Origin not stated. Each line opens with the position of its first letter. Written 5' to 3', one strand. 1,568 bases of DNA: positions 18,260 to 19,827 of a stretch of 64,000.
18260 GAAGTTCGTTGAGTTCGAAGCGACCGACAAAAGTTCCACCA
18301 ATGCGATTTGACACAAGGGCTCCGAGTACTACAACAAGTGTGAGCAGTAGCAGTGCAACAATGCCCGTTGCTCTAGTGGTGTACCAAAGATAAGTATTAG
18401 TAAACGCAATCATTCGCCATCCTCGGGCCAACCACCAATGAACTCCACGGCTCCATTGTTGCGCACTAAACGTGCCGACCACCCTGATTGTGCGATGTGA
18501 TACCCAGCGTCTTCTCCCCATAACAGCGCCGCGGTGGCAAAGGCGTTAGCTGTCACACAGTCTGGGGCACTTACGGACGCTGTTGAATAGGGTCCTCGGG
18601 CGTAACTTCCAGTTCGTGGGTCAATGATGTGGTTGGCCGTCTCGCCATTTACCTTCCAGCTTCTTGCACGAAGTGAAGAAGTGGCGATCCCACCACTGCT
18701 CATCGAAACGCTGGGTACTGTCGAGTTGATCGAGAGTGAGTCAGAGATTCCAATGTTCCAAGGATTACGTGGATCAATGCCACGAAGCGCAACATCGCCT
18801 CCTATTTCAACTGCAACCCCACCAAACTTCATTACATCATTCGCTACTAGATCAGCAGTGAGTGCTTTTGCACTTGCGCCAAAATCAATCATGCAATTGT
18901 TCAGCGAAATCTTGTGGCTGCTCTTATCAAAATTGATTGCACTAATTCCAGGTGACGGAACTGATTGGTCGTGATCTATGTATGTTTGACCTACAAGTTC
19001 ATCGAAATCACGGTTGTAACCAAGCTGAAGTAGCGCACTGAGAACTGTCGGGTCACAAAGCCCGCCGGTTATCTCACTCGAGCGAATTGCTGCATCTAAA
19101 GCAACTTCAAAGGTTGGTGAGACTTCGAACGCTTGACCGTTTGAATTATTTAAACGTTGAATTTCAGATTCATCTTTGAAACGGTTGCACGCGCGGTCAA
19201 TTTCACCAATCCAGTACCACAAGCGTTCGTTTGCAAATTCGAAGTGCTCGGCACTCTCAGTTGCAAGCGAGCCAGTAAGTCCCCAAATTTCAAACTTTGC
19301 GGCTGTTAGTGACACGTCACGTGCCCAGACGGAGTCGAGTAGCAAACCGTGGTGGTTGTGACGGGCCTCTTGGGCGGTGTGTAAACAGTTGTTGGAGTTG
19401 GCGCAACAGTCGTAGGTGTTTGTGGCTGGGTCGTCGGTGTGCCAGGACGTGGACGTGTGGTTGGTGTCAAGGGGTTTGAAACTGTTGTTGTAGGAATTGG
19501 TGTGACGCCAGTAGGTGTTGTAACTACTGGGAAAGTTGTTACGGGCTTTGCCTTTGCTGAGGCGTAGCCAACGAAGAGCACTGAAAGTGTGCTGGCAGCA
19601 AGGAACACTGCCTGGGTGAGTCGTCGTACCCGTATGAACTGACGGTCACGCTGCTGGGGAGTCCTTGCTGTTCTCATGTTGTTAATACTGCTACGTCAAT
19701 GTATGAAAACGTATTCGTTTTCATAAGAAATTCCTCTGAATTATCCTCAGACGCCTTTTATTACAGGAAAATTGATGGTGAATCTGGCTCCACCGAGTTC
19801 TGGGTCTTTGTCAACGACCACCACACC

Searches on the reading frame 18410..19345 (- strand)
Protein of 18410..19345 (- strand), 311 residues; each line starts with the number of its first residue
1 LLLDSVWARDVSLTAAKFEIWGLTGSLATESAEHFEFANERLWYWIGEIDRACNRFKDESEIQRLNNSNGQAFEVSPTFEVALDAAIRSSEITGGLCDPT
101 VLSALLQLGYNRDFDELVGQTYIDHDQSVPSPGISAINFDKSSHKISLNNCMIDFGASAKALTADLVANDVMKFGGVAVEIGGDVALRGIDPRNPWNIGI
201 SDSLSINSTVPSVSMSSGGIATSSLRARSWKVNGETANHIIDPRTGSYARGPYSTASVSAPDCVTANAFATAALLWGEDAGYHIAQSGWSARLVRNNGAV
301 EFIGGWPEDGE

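Call 3: search_protein_families(library=pfam, proteins=[window:18410-19345:-], max_evalue=0.01)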
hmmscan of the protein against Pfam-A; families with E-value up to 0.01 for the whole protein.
window:18410-19345:- (311 aa): 1 family
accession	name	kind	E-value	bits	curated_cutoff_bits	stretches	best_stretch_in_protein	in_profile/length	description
PF02424.20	ApbE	-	1.3e-40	140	25.6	1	39-287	14-257/266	ApbE family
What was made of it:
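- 18410..19315 (-): ApbE-family FAD:protein FMN transferase, 301 aa from the GTG at 19315 (311 aa from the TTG at 19345). It has no signal peptide or lipobox. PF02424 E = 1.3e-40 (call 3).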

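Call 4: search_protein_families(library=ncbifam, proteins=[window:18410-19345:-], max_evalue=0.01)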
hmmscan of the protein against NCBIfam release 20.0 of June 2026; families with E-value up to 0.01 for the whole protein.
window:18410-19345:- (311 aa): 1 family
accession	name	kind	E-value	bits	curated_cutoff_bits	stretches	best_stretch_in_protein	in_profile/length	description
NF007774.0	PRK10461.1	equivalog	1.6e-11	43.7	498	1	47-286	70-318/351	FAD:protein FMN transferase ApbE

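Call 29: find_homologous_proteins(query=window:18410-19315:-, max_evalue=0.00001)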
Query window:18410-19315:- (301 aa): 817 proteins with E <= 0.00001 among 4411 candidates; the best 120 are listed.
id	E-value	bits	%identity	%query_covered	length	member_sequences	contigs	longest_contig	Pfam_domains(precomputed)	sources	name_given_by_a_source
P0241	2.7e-194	662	97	100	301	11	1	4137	PF02424.21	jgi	jgi:thiamine biosynthesis lipoprotein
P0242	1.4e-173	594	87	100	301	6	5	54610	PF02424.21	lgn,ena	-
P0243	3.8e-173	593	86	100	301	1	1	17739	PF02424.21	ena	-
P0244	4.1e-173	593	86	100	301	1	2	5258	PF02424.21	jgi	jgi:thiamine biosynthesis lipoprotein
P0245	4.2e-173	593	88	100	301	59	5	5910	PF02424.21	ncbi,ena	-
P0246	1.8e-172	591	86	100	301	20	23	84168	PF02424.21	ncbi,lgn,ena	-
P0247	2.7e-172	590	86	100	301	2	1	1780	PF02424.21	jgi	jgi:thiamine biosynthesis lipoprotein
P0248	2.7e-171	587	85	100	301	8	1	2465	PF02424.21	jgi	-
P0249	3.6e-171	586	85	99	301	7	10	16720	PF02424.21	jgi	-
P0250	2.5e-168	577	85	100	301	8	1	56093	PF02424.21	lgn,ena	-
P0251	5.4e-160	550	82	100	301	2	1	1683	PF02424.21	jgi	-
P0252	1.6e-158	545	81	100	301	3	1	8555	PF02424.21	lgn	-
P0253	7.0e-135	467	67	100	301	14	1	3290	PF02424.21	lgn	-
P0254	3.1e-117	409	62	97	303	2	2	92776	PF02424.21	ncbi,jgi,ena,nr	ncbi:MAG TPA: FAD:protein FMN transferase [Acidimicrobiales bacterium]|nr:FAD:protein FMN transferas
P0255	3.8e-117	409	61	97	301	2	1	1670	PF02424.21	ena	-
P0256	2.9e-115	403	61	98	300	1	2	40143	PF02424.21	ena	-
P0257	4.5e-115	402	61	97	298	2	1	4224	PF02424.21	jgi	-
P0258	7.1e-115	402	61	98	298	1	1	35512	PF02424.21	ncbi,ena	-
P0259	1.5e-114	400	59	97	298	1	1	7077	PF02424.21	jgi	jgi:thiamine biosynthesis lipoprotein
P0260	1.8e-114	400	59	97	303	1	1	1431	PF02424.21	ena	-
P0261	2.5e-114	400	59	98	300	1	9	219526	PF02424.21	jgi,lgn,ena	jgi:thiamine biosynthesis lipoprotein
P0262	6.1e-114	398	59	98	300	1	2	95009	PF02424.21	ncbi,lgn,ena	-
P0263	1.2e-113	398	61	98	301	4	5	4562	PF02424.21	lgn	-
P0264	1.9e-113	397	60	98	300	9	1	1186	PF02424.21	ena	-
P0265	2.0e-113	397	61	97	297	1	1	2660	PF02424.21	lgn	-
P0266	3.3e-113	396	60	98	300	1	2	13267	PF02424.21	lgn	-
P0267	4.5e-113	396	59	98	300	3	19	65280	PF02424.21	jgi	jgi:thiamine biosynthesis lipoprotein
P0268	6.6e-113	395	60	98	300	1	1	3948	PF02424.21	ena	-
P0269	7.9e-113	395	61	98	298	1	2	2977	PF02424.21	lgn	-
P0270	1.9e-112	394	58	97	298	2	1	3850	PF02424.21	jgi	jgi:thiamine biosynthesis lipoprotein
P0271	2.0e-112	393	59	100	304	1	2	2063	PF02424.21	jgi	jgi:thiamine biosynthesis lipoprotein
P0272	2.0e-112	393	59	97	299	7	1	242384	PF02424.21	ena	-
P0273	2.1e-112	393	57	99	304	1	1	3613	PF02424.21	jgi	jgi:thiamine biosynthesis lipoprotein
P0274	2.4e-112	393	60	98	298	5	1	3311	PF02424.21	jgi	jgi:thiamine biosynthesis lipoprotein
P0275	3.8e-112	393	61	97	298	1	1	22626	PF02424.21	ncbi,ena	-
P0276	4.2e-112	392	59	98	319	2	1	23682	PF02424.21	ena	-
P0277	4.4e-112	392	61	98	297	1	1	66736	PF02424.21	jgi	jgi:FAD:protein FMN transferase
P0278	4.7e-112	392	60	98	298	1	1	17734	PF02424.21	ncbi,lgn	-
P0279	5.9e-112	392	59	98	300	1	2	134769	PF02424.21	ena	-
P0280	9.1e-112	391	59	98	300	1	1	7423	PF02424.21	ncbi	-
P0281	1.2e-111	391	60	97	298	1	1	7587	PF02424.21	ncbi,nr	ncbi:MAG: FAD:protein FMN transferase [Acidobacteriota bacterium]|nr:FAD:protein FMN transferase [Ac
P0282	1.7e-111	390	59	97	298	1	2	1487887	PF02424.21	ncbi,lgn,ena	ncbi:MAG: FAD:protein FMN transferase [Acidimicrobiales bacterium]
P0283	2.2e-111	390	58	97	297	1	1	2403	PF02424.21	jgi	jgi:FAD:protein FMN transferase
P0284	2.2e-111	390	57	97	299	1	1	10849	PF02424.21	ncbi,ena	ncbi:MAG TPA: FAD:protein FMN transferase [Acidimicrobiales bacterium]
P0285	3.8e-111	389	58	97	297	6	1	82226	PF02424.21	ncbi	ncbi:MAG TPA: FAD:protein FMN transferase [Acidimicrobiales bacterium]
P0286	3.9e-111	389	58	97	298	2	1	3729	PF02424.21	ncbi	-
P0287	4.6e-111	389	60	97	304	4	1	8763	PF02424.21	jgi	-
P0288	5.5e-111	389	58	97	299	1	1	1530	PF02424.21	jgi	jgi:thiamine biosynthesis lipoprotein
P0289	6.8e-111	388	60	98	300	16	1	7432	PF02424.21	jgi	jgi:thiamine biosynthesis lipoprotein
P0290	8.0e-111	388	61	97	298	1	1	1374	PF02424.21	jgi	jgi:thiamine biosynthesis lipoprotein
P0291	8.2e-111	388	59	97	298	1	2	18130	PF02424.21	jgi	jgi:thiamine biosynthesis lipoprotein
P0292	9.1e-111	388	59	98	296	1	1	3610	PF02424.21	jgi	jgi:FAD:protein FMN transferase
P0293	9.3e-111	388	59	97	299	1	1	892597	PF02424.21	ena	-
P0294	1.1e-110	388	59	98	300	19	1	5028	PF02424.21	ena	-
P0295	1.1e-110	388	60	97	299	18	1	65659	PF02424.21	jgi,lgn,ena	-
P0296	1.2e-110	388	59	98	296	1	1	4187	PF02424.21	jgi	jgi:FAD:protein FMN transferase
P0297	1.4e-110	387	59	97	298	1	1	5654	PF02424.21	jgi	jgi:FAD:protein FMN transferase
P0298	1.8e-110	387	59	97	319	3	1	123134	PF02424.21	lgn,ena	-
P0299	1.9e-110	387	59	97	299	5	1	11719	PF02424.21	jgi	jgi:FAD:protein FMN transferase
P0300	2.2e-110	387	57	97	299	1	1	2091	PF02424.21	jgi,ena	-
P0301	2.9e-110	386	58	98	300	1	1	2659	PF02424.21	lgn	-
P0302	3.1e-110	386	58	98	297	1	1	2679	PF02424.21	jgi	jgi:thiamine biosynthesis lipoprotein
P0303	3.1e-110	386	58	97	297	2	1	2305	PF02424.21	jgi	jgi:thiamine biosynthesis lipoprotein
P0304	3.3e-110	386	58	98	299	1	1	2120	PF02424.21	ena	-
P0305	3.4e-110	386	60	98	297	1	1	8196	PF02424.21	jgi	jgi:FAD:protein FMN transferase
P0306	3.4e-110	386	59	97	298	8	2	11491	PF02424.21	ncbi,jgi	ncbi:MAG: FAD:protein FMN transferase [Acidimicrobiales bacterium]|jgi:thiamine biosynthesis lipopro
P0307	3.5e-110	386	58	97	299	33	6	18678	PF02424.21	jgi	jgi:thiamine biosynthesis lipoprotein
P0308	4.6e-110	386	58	98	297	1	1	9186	PF02424.21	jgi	jgi:FAD:protein FMN transferase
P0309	4.8e-110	386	59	97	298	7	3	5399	PF02424.21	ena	-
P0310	5.2e-110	386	58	97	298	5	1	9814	PF02424.21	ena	-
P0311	5.3e-110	386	58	97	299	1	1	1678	PF02424.21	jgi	jgi:FAD:protein FMN transferase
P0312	5.7e-110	385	57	97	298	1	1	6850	PF02424.21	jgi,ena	-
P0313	6.1e-110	385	57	98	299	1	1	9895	PF02424.21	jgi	jgi:FAD:protein FMN transferase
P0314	6.2e-110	385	59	98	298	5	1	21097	PF02424.21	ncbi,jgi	ncbi:MAG TPA: FAD:protein FMN transferase [Acidimicrobiales bacterium]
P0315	6.4e-110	385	59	98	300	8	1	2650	PF02424.21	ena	-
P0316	7.1e-110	385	57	97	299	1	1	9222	PF02424.21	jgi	jgi:FAD:protein FMN transferase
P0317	7.3e-110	385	57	97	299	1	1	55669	PF02424.21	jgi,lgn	jgi:thiamine biosynthesis lipoprotein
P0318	8.2e-110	385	60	98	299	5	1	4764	PF02424.21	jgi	jgi:thiamine biosynthesis lipoprotein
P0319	8.4e-110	385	59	97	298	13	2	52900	PF02424.21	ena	-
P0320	1.2e-109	384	59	97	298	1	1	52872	PF02424.21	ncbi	ncbi:MAG: FAD:protein FMN transferase [Acidimicrobiales bacterium]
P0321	1.3e-109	384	58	97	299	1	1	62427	PF02424.21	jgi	jgi:FAD:protein FMN transferase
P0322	1.5e-109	384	57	98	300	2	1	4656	PF02424.21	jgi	jgi:thiamine biosynthesis lipoprotein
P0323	1.6e-109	384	58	97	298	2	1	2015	PF02424.21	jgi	jgi:thiamine biosynthesis lipoprotein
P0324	1.9e-109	384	59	97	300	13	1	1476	PF02424.21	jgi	jgi:thiamine biosynthesis lipoprotein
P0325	2.2e-109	384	58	97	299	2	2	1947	PF02424.21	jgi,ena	-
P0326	2.6e-109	383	60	98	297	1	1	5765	PF02424.21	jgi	jgi:FAD:protein FMN transferase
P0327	2.6e-109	383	59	97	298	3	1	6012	PF02424.21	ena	-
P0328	2.7e-109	383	58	98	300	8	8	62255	PF02424.21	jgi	jgi:thiamine biosynthesis lipoprotein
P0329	2.8e-109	383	58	97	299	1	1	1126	PF02424.21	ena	-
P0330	3.0e-109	383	60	97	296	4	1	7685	PF02424.21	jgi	jgi:thiamine biosynthesis lipoprotein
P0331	3.7e-109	383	58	98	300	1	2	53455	PF02424.21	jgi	jgi:thiamine biosynthesis lipoprotein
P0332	3.8e-109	383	57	97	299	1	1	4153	PF02424.21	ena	-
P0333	4.4e-109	382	59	98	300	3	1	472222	PF02424.21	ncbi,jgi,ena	jgi:thiamine biosynthesis lipoprotein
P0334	4.8e-109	382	58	97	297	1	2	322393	PF02424.21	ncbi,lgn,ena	ncbi:MAG: FAD:protein FMN transferase [Acidimicrobiales bacterium]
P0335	5.5e-109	382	58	97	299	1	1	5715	PF02424.21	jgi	jgi:thiamine biosynthesis lipoprotein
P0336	6.2e-109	382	60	96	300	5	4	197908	PF02424.21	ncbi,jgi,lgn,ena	jgi:thiamine biosynthesis lipoprotein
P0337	7.9e-109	382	60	96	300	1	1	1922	PF02424.21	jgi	-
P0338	8.1e-109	382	59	97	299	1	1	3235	PF02424.21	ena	-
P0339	8.3e-109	382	58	98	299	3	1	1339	PF02424.21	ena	-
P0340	9.0e-109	381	60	97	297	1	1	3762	PF02424.21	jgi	jgi:thiamine biosynthesis lipoprotein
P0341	9.4e-109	381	59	96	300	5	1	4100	PF02424.21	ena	-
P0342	1.0e-108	381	58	97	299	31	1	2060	PF02424.21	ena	-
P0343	1.0e-108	381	59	97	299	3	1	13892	PF02424.21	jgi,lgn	jgi:FAD:protein FMN transferase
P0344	1.0e-108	381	58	97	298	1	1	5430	PF02424.21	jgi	jgi:thiamine biosynthesis lipoprotein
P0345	1.3e-108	381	59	98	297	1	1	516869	PF02424.21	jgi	jgi:FAD:protein FMN transferase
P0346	1.3e-108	381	59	97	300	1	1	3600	PF02424.21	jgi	jgi:thiamine biosynthesis lipoprotein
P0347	1.5e-108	381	59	98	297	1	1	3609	PF02424.21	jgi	jgi:FAD:protein FMN transferase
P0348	1.6e-108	381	56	98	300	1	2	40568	PF02424.21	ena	-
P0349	1.6e-108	381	58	97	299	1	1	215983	PF02424.21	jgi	jgi:thiamine biosynthesis lipoprotein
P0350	2.0e-108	380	58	97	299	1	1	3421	PF02424.21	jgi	jgi:FAD:protein FMN transferase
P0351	2.1e-108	380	59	97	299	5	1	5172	PF02424.21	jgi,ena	jgi:FAD:protein FMN transferase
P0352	2.1e-108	380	57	98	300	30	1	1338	PF02424.21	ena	-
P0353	2.2e-108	380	59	97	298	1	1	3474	PF02424.21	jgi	jgi:thiamine biosynthesis lipoprotein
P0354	2.7e-108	380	56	97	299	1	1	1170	PF02424.21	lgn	-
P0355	3.0e-108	380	58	97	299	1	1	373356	PF02424.21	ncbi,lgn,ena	-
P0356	3.3e-108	380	58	97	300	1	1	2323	PF02424.21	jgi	jgi:thiamine biosynthesis lipoprotein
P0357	3.6e-108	380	58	97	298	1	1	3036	PF02424.21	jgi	jgi:thiamine biosynthesis lipoprotein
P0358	4.3e-108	379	56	97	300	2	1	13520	PF02424.21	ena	-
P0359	4.5e-108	379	59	98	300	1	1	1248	PF02424.21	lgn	-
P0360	4.5e-108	379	57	97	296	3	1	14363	PF02424.21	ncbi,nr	ncbi:MAG: FAD:protein FMN transferase [Acidobacteriota bacterium]|nr:FAD:protein FMN transferase [Ac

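Call 78: search_solved_structures(query=window:18410-19315:-, max_evalue=0.001, show_alignments=2)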
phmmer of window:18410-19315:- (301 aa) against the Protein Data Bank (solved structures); distinct sequences matched with E-value up to 0.001: 13.
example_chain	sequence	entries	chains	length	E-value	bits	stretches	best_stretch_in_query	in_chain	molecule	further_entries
1vrm_A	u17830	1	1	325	1.4e-21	80.4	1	46-269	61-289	hypothetical protein TM1553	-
6nxi_A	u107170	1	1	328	6.1e-17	65.1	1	37-278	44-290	FAD:protein FMN transferase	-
6nxj_A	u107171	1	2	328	1.5e-15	60.6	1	37-278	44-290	FAD:protein FMN transferase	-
7esa_A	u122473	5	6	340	9.6e-14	54.6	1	48-271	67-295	FAD:protein FMN transferase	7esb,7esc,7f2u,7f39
3pnd_A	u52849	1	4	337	1.8e-13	53.7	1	40-280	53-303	Thiamine biosynthesis lipoprotein ApbE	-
4xgw_A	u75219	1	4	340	1.3e-12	50.9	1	29-285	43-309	FAD:protein FMN transferase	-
2o18_A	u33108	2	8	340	4.6e-12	49.1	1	29-285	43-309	Thiamine biosynthesis lipoprotein apbE | FAD:protein FMN transferase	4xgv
4xgx_A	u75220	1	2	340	2.8e-11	46.5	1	30-285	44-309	FAD:protein FMN transferase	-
4xdt_A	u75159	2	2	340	1.3e-10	44.4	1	28-269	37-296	FAD:protein FMN transferase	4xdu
4ifu_A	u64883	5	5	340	7e-10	42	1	30-269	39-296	FAD:protein FMN transferase | Thiamine biosynthesis lipoprotein ApbE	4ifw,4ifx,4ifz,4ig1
7mgt_A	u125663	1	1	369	9e-10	41.6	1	30-269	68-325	FAD:protein FMN transferase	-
4xdr_A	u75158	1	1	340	1.8e-09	40.6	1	30-269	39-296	FAD:protein FMN transferase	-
5mgy_H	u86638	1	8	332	1.9e-08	37.2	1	36-282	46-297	FAD:protein FMN transferase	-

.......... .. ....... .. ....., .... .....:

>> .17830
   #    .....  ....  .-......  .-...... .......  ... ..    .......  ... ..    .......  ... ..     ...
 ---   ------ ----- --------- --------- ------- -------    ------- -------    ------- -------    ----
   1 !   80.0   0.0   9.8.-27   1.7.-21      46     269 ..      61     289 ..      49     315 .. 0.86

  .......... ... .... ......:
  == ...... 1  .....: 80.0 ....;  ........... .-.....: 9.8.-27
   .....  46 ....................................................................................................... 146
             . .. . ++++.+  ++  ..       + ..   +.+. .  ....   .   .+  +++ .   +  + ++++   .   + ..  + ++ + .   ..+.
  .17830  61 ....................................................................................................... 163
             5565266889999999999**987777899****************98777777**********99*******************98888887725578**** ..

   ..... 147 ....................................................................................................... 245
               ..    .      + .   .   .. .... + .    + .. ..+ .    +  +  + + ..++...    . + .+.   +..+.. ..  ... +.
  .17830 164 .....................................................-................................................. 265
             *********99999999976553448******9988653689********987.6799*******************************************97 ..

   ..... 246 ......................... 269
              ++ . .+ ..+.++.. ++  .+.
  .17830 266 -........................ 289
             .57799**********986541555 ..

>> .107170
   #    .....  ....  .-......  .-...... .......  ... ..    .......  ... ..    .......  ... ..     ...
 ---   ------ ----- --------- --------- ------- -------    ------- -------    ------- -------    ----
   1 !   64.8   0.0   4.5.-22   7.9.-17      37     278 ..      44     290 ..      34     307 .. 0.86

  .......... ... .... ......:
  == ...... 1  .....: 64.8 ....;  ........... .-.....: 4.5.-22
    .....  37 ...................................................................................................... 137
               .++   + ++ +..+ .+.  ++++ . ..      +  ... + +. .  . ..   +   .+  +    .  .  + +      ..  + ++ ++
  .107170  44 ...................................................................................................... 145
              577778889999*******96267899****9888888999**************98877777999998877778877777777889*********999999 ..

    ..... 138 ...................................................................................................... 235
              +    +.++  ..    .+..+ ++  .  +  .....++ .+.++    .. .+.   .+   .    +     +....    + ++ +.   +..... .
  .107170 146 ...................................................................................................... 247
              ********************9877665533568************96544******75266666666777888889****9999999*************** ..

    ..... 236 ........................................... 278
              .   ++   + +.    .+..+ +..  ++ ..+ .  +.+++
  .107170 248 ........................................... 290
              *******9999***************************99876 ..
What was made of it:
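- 18410..19315 (-): It aligns with V. cholerae ApbE, including the His of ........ (call 78).
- On ApbE FAD:protein FMN transferase: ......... aligns with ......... of V. cholerae ApbE 6nxi (call 78).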

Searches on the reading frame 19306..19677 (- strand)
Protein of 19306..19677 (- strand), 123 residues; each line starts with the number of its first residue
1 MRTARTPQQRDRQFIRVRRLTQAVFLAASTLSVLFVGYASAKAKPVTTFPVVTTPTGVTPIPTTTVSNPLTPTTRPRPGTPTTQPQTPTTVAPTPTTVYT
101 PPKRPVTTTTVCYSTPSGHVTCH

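Call 3: search_protein_families(library=pfam, proteins=[window:19306-19677:-], max_evalue=0.01)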
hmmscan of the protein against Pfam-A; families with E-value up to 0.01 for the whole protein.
window:19306-19677:- (123 aa): 0 families

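Call 4: search_protein_families(library=ncbifam, proteins=[window:19306-19677:-], max_evalue=0.01)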
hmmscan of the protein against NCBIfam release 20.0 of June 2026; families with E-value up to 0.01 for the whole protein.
window:19306-19677:- (123 aa): 0 families

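Call 74: search_protein_families(library=pfam, proteins=[window:19306-19677:-], max_evalue=1)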
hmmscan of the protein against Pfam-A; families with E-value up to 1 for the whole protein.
window:19306-19677:- (123 aa): 0 families
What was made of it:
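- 19306..19677 (-): Small protein, 123 aa. It has an Arg-rich N-terminus, a weakly hydrophobic segment, a Pro/Thr-rich linker and a conserved Cys-bounded C-terminal motif. It is the candidate ApbE substrate and flavin carrier. It matches no Pfam family (calls 3, 74).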
